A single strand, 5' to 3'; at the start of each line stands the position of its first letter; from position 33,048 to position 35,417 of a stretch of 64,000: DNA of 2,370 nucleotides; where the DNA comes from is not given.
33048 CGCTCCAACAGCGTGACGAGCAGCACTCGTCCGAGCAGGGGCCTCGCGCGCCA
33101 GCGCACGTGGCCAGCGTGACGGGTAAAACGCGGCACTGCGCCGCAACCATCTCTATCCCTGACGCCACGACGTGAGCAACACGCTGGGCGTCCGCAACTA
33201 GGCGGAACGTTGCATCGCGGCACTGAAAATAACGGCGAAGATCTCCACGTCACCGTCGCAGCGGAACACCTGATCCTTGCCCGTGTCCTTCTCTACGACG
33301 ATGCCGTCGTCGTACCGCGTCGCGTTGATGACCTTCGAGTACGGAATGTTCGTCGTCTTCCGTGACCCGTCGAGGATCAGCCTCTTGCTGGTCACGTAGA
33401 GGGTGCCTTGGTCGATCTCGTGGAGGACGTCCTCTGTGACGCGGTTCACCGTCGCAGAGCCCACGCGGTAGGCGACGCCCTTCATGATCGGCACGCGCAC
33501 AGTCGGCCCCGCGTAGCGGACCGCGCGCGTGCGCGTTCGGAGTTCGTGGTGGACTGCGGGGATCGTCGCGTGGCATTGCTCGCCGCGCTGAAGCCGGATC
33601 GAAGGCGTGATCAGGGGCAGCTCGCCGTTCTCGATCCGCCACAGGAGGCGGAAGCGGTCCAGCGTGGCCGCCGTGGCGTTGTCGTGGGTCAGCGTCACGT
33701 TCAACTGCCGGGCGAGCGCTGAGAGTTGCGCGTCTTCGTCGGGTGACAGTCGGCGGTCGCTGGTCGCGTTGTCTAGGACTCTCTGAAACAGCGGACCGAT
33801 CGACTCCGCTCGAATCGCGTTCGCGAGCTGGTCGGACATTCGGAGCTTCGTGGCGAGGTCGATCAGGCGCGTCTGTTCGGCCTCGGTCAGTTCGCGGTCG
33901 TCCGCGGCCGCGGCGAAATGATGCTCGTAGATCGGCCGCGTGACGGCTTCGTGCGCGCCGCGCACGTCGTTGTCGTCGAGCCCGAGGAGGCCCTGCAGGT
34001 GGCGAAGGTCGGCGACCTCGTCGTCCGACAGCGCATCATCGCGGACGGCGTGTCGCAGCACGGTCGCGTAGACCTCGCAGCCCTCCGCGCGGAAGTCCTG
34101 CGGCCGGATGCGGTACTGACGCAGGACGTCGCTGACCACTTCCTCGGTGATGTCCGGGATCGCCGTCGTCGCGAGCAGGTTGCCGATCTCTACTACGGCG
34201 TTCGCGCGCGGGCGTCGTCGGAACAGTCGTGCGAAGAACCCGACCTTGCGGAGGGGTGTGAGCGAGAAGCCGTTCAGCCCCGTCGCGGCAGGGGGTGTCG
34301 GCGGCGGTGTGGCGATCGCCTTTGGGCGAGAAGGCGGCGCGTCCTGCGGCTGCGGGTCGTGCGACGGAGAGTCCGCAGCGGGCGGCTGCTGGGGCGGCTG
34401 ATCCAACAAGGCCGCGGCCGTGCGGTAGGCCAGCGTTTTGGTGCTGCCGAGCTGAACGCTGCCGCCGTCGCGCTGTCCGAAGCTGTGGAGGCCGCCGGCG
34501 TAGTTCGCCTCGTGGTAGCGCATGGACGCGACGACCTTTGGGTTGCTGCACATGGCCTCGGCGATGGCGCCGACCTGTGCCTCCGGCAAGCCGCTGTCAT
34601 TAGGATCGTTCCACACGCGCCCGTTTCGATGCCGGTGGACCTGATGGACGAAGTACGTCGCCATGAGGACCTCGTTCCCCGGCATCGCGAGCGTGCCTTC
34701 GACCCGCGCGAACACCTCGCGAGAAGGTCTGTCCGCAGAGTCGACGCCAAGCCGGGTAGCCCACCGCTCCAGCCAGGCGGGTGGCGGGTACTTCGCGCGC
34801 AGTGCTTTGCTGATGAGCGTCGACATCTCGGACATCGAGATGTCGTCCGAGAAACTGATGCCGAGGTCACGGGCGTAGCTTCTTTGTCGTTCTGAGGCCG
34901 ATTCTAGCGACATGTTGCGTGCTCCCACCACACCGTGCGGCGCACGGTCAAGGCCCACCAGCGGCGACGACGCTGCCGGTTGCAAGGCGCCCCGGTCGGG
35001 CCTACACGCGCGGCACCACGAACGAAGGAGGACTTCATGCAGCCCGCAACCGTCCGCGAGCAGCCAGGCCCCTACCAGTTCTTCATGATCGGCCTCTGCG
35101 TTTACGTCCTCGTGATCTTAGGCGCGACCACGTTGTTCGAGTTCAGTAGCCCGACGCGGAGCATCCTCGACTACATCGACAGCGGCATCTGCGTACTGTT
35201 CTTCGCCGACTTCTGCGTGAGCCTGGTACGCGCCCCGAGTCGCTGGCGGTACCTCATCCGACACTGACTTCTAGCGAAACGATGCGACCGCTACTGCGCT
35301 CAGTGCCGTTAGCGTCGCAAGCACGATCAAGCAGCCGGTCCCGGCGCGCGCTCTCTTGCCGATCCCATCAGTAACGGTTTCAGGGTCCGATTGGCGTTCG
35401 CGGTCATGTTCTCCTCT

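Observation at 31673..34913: Island-encoded Hanks kinase with an unknown C-terminal domain, convergent with a TerB-like/bacterial-PH protein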

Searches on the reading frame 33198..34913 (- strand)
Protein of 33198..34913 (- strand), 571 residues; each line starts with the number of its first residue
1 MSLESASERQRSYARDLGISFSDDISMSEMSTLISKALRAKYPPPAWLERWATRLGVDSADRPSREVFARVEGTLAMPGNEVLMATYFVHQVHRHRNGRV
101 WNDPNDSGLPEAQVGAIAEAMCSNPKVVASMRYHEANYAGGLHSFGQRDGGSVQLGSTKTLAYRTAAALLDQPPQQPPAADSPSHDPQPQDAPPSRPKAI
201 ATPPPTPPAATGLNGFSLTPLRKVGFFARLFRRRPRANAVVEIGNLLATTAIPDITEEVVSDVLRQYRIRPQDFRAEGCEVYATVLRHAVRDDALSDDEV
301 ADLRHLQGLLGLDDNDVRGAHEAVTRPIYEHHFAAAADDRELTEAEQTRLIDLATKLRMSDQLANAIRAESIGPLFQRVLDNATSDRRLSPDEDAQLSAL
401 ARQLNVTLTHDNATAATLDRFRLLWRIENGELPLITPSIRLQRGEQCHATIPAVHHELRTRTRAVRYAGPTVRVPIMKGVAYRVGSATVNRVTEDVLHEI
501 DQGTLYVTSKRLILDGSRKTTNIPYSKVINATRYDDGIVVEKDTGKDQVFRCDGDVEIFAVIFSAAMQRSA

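Call 3: search_protein_families(library=pfam, proteins=[window:33198-34913:-], max_evalue=0.01)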
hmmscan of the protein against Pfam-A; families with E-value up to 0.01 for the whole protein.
window:33198-34913:- (571 aa): 2 families
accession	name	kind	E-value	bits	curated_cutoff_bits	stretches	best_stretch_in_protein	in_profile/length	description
PF16940.10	Tic110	-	2.2e-08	33.5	27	1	239-331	71-168/574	Chloroplast envelope transporter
PF22915.1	ARMH5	-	0.0016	19.3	27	1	280-351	7-78/92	Armadillo-like helical domain-containing protein 5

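Call 4: search_protein_families(library=padloc, proteins=[window:33198-34913:-], max_evalue=0.01)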
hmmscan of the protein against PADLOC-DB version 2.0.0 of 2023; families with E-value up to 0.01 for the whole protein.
window:33198-34913:- (571 aa): 2 families
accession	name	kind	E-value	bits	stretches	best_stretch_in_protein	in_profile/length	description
PDLC05027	PDC-S48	-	1.6e-10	38.7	1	266-369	218-314/411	-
PDLC05028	PDC-S48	-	3.1e-06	24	1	272-364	235-323/512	-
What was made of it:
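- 33654..34199 (-): TerB/Tic110-like helical repeats, residues ~239-420, with the recurring motif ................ Pfam Tic110 E 2.2e-8 and PADLOC PDC-S48 E 1.6e-10, a partial match (calls 3, 4).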

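Call 12: find_homologous_proteins(query=window:33198-34913:-, max_evalue=0.001)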
Query window:33198-34913:- (571 aa): 26 proteins with E <= 0.001 among 8000 candidates.
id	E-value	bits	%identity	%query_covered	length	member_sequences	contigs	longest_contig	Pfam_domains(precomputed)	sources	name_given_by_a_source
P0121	0.0e+0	1280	100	100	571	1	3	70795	PF16940.11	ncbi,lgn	-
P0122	0.0e+0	1116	87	100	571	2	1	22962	PF16940.11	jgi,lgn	-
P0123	3.6e-105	371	55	59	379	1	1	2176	PF16940.11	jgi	jgi:hypothetical protein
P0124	1.0e-101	359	51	63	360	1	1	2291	PF16940.11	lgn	-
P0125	7.0e-89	317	47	62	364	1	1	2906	PF16940.11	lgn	-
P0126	1.3e-85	306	46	60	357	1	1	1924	-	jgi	jgi:hypothetical protein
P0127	1.6e-84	303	41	62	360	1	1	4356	PF16940.11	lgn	-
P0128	8.8e-84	300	41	61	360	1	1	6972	PF16940.11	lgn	-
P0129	4.9e-82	294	40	62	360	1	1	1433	PF16940.11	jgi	jgi:hypothetical protein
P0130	3.5e-80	288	41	63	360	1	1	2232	-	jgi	jgi:hypothetical protein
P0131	6.7e-78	281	42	62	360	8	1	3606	PF16940.11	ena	-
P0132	9.3e-78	280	44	57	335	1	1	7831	-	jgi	jgi:hypothetical protein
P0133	1.1e-74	270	42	60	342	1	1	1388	PF05099.19,PF16940.11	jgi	jgi:hypothetical protein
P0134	8.6e-72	261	40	61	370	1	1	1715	PF05099.19,PF16940.11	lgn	-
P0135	2.0e-70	256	37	63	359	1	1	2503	PF16940.11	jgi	jgi:hypothetical protein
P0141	1.2e-55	207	38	58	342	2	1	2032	PF05099.19,PF16940.11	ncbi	-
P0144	1.4e-51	194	37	54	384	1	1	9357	PF05099.19,PF16940.11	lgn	-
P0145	6.0e-42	162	32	61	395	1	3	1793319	PF16940.11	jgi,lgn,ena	-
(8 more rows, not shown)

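Call 14: find_encoding_contigs(protein=P0122, flank=10000, max_places=3)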
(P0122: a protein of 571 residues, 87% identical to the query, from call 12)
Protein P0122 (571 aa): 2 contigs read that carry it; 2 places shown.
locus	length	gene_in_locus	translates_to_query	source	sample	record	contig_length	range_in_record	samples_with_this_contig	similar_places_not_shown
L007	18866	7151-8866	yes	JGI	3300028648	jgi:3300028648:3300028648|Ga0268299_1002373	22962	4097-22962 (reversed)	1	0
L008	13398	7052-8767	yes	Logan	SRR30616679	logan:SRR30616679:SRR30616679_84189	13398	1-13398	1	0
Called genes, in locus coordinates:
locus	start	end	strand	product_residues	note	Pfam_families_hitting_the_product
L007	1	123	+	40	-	?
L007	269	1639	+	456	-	-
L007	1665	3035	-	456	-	PF26900:Phage_lambda_Ea47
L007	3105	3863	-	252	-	-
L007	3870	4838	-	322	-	PF13365:Trypsin_2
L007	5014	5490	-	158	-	-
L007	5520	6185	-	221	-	PF01925:TauE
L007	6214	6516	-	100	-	-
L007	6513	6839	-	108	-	-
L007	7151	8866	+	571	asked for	PF16940:Tic110 (faint)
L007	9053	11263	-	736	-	PF17164:DUF5122 (weak), PF13948:DUF4215 (faint)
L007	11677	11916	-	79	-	-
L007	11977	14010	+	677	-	PF14312:FG-GAP_2 (weak), PF00526:Dicty_CTDC (weak)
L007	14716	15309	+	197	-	-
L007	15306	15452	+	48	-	-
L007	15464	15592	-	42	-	-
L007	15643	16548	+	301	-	-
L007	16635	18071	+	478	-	-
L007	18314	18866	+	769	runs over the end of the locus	PF00772:DnaB, PF13148:DUF3987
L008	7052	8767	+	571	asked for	PF16940:Tic110 (faint)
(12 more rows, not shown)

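Call 46: search_protein_families(library=pfam, alignment_id=A4, max_evalue=0.1)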
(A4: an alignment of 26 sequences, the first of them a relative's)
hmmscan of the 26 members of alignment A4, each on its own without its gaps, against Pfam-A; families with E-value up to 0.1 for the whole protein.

A. member 1, P0121 (571 aa): 2 families
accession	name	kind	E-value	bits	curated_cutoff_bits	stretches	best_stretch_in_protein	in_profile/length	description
PF16940.10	Tic110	-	2.2e-08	33.5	27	2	239-331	71-168/574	Chloroplast envelope transporter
PF22915.1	ARMH5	-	0.0016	19.3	27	1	280-351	7-78/92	Armadillo-like helical domain-containing protein 5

B. families by the number of members that match (of 26 scanned): 30 families (the first 25 are shown)
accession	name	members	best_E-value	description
PF16940.10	Tic110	24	2.7e-12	Chloroplast envelope transporter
PF05099.18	TerB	18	6e-07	Tellurite resistance protein TerB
PF22915.1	ARMH5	8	6e-06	Armadillo-like helical domain-containing protein 5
PF09548.15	Spore_III_AB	7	9.3e-06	Stage III sporulation protein AB (spore_III_AB)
PF02893.26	GRAM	7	0.0021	GRAM domain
PF04391.17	DUF533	5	0.0016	Protein of unknown function (DUF533)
PF11605.14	Vps36_ESCRT-II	4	0.029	Vacuolar protein sorting protein 36 Vps36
PF20432.4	Xre-like-HTH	3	0.00016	Antitoxin Xre-like helix-turn-helix domain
PF03965.22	Penicillinase_R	3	0.024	Penicillinase repressor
PF12419.13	DUF3670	3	0.062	SNF2 Helicase protein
PF25125.1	DUF7817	2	0.00076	Domain of unknown function (DUF7817)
PF08383.16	Maf_N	2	0.0025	Maf N-terminal region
PF03735.19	ENT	2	0.0077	ENT domain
PF21672.2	COMM_HN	2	0.0086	COMMD2-7/10, HN domain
PF10360.14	DUF2433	2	0.016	Protein of unknown function (DUF2433)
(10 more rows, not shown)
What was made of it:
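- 33654..34199 (-): Family level: Tic110 in 24 of 26 members, TerB in 18 of 26 (call 46).
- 33201..33626 (-): C-terminal conserved domain, residues ~430-571, probably GRAM/PH-like. GRAM matches in 7 of 26 members (best E 0.0021) and Vps36-GLUE in 4 of 26 (call 46).
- On TerB (PF05099), for the neighbour: TerB matches in 18 of 26 family members, best E 6e-7 (call 46).
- Checked: GRAM matches in 7 of 26 members and Vps36-GLUE in 4 of 26 (call 46).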

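Call 47: search_solved_structures(query=A4, max_evalue=10, show_alignments=2)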
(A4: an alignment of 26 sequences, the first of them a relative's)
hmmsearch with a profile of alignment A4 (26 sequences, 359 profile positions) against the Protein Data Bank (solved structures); distinct sequences matched with E-value up to 10: 9.
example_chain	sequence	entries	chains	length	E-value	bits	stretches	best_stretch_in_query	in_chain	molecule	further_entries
4bm5_A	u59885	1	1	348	4.9e-11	45.4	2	64-200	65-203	SIMILAR TO CHLOROPLAST INNER MEMBRANE PROTEIN TIC110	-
1uz3_A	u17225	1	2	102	0.011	18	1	97-157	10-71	EMSY PROTEIN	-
1utu_A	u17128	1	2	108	0.012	17.8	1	97-157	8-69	EMSY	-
2ou3_A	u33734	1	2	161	0.04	16.1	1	36-110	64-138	Tellurite resistance protein of COG3793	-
2fmm_E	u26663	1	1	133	0.085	15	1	98-157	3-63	Protein EMSY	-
1nxi_A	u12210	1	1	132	0.12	14.6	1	6-100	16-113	conserved hypothetical protein VC0424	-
4noi_A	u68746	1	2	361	0.63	12.2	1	114-180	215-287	DNA-directed RNA polymerase subunit alpha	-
9g8s_m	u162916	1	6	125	0.97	11.6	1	108-186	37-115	XkdS-related protein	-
7ml9_A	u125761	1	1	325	1.5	10.9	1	245-272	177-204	Insecticidal protein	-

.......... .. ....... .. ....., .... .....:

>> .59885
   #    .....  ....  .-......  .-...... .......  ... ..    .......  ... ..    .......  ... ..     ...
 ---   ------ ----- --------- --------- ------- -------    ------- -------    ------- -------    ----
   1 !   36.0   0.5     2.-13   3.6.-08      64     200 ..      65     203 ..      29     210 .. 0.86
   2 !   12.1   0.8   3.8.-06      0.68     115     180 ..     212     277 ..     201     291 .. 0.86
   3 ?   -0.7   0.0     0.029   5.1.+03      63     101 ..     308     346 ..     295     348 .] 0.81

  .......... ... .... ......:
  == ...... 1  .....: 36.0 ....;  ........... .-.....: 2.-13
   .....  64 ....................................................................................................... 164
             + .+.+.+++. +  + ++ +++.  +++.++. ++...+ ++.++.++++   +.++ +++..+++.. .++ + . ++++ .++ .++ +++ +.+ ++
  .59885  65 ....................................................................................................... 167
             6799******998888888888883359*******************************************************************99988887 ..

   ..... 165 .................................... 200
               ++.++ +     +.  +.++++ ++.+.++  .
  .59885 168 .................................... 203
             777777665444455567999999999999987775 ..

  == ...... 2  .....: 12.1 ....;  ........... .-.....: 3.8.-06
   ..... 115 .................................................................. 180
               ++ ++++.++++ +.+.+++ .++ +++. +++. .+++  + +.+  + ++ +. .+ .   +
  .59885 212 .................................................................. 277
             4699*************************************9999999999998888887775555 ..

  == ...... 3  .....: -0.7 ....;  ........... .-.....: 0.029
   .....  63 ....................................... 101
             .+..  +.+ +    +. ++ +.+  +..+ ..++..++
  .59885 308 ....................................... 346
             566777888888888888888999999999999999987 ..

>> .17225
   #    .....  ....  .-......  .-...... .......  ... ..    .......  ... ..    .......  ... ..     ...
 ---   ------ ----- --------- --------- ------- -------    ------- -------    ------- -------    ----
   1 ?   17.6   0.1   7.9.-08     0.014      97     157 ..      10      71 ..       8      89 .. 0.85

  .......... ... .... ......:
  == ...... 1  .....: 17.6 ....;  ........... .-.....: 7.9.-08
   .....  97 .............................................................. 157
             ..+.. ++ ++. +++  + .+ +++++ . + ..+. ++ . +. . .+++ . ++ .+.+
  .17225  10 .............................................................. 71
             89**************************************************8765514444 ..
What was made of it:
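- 33654..34199 (-): PDB profile hit to 4bm5 (Tic110) at E 4.9e-11 and to 2ou3 (TerB) at E 0.04 (call 47).
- On TerB (PF05099), for the neighbour: TerB structure 2ou3 matches at E 0.04 (call 47).
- Closest known: TerB / Tic110-type helical repeat proteins and the PADLOC candidate PDC-S48. Same: The repeated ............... helical hairpins match Tic110 and TerB models (calls 3, 46, 47).
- Checked: A family profile hits the Tic110 structure 4bm5 at E 4.9e-11 (call 47).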

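Call 54: search_protein_families(library=ncbifam, proteins=[window:33198-34913:-], max_evalue=0.01)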
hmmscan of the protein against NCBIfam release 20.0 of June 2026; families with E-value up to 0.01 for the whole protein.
window:33198-34913:- (571 aa): 0 families

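Call 64: find_encoding_contigs(protein=P0145, flank=7000, max_places=2)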
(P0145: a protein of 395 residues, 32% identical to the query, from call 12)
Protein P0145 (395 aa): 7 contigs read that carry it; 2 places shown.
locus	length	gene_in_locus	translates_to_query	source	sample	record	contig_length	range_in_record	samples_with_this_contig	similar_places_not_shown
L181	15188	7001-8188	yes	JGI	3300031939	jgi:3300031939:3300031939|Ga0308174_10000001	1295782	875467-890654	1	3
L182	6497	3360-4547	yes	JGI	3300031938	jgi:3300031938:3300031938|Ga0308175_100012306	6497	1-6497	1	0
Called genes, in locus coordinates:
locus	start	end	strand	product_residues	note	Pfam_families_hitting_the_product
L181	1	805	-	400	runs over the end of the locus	PF28597:T2SSF_N, PF00482:T2SSF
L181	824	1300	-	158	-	PF07963:N_methyl, PF08334:T2SSG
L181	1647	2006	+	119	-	PF13463:HTH_27 (weak), PF03551:PadR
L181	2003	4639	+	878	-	PF12704:MacB_PCD, PF02687:FtsX, PF12704:MacB_PCD, PF02687:FtsX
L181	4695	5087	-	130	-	PF13936:HTH_38 (weak), PF00196:GerE, PF08281:Sigma70_r4_2, PF13384:HTH_23 (weak)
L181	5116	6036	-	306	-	PF00089:Trypsin (weak), PF13365:Trypsin_2, PF13180:PDZ_2, PF17820:PDZ_6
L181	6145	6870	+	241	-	PF01965:DJ-1_PfpI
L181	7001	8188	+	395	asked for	PF16940:Tic110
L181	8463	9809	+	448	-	PF00149:Metallophos, PF13473:Cupredoxin_1, PF00127:Copper-bind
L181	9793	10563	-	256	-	PF13490:zf-HC2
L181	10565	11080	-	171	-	PF04542:Sigma70_r2, PF08281:Sigma70_r4_2, PF04545:Sigma70_r4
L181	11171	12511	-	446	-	PF01408:GFO_IDH_MocA, PF19051:GFO_IDH_MocA_C2, PF02894:GFO_IDH_MocA_C (weak), PF22725:GFO_IDH_MocA_C3 (weak)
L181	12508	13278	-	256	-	PF06439:3keto-disac_hyd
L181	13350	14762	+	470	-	PF01566:Nramp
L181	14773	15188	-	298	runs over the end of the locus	PF00069:Pkinase, PF07714:PK_Tyr_Ser-Thr, PF01636:APH (faint)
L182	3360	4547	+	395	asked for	PF16940:Tic110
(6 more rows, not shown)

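Call 65: find_encoding_contigs(protein=P0144, flank=7000, max_places=2)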
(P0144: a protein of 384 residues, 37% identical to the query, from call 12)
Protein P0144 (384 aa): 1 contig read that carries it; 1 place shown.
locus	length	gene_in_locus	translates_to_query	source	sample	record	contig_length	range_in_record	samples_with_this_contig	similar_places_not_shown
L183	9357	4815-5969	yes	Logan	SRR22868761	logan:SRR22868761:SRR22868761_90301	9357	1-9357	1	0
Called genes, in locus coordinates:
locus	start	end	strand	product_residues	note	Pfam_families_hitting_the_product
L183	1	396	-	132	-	?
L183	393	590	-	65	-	-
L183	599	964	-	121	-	-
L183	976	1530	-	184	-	-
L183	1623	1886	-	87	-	-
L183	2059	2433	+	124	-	PF01381:HTH_3 (weak)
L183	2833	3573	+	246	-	PF10571:UPF0547 (weak), PF13248:Zn_ribbon_3 (weak)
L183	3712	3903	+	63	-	-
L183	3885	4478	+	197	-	-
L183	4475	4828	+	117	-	-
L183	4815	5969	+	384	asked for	PF05099:TerB (faint), PF16940:Tic110 (weak)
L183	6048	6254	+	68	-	-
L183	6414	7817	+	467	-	PF13638:PIN_4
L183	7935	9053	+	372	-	-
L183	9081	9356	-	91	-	?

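Call 81: search_protein_families(library=phrogs, proteins=[window:33198-34913:-], max_evalue=0.001)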
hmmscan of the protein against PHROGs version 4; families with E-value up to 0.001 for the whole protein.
window:33198-34913:- (571 aa): 0 families

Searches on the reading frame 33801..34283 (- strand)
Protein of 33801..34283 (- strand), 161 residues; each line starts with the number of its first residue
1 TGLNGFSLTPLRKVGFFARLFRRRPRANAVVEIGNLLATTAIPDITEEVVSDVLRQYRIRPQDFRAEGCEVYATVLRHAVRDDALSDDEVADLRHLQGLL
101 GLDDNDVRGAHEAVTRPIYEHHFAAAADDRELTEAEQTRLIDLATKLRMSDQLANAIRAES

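Call 43: search_protein_families(library=pfam, proteins=[window:33801-34283:-], max_evalue=5)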
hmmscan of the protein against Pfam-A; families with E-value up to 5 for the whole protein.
window:33801-34283:- (161 aa): 2 families
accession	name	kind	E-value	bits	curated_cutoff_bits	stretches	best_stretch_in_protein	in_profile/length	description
PF16940.10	Tic110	-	4e-07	29.4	27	1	29-132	71-179/574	Chloroplast envelope transporter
PF22915.1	ARMH5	-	0.00011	23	27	1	70-141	7-78/92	Armadillo-like helical domain-containing protein 5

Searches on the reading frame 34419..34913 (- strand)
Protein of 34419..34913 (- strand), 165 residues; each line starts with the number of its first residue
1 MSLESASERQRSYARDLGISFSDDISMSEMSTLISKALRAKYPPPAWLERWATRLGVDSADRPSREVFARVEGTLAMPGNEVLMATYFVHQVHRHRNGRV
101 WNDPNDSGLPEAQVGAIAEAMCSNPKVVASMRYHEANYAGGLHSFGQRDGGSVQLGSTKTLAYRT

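Call 84: search_solved_structures(query=window:34419-34913:-, max_evalue=10)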
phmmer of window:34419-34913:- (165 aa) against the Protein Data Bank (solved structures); distinct sequences matched with E-value up to 10: 2.
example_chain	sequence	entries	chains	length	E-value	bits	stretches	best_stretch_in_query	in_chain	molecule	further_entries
3gmj_D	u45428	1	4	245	0.086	15.7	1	102-140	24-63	Protein mothers against dpp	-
1g90_A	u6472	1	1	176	1.6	11.6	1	98-157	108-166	OUTER MEMBRANE PROTEIN A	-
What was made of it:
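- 34419..34913 (-): Neighbour N-terminal domain, residues 1-165. It occurs only in this protein and its 87% homologue, and its function is unknown. No PDB sequence hit (call 84).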

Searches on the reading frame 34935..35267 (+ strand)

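Call 3: search_protein_families(library=pfam, proteins=[window:34935-35267:+], max_evalue=0.01)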
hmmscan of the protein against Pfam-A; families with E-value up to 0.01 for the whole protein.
window:34935-35267:+ (110 aa): 1 family
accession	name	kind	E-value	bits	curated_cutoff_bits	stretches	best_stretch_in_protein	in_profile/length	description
PF00520.37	Ion_trans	-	0.00084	19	25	1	47-107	4-64/241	Ion transport protein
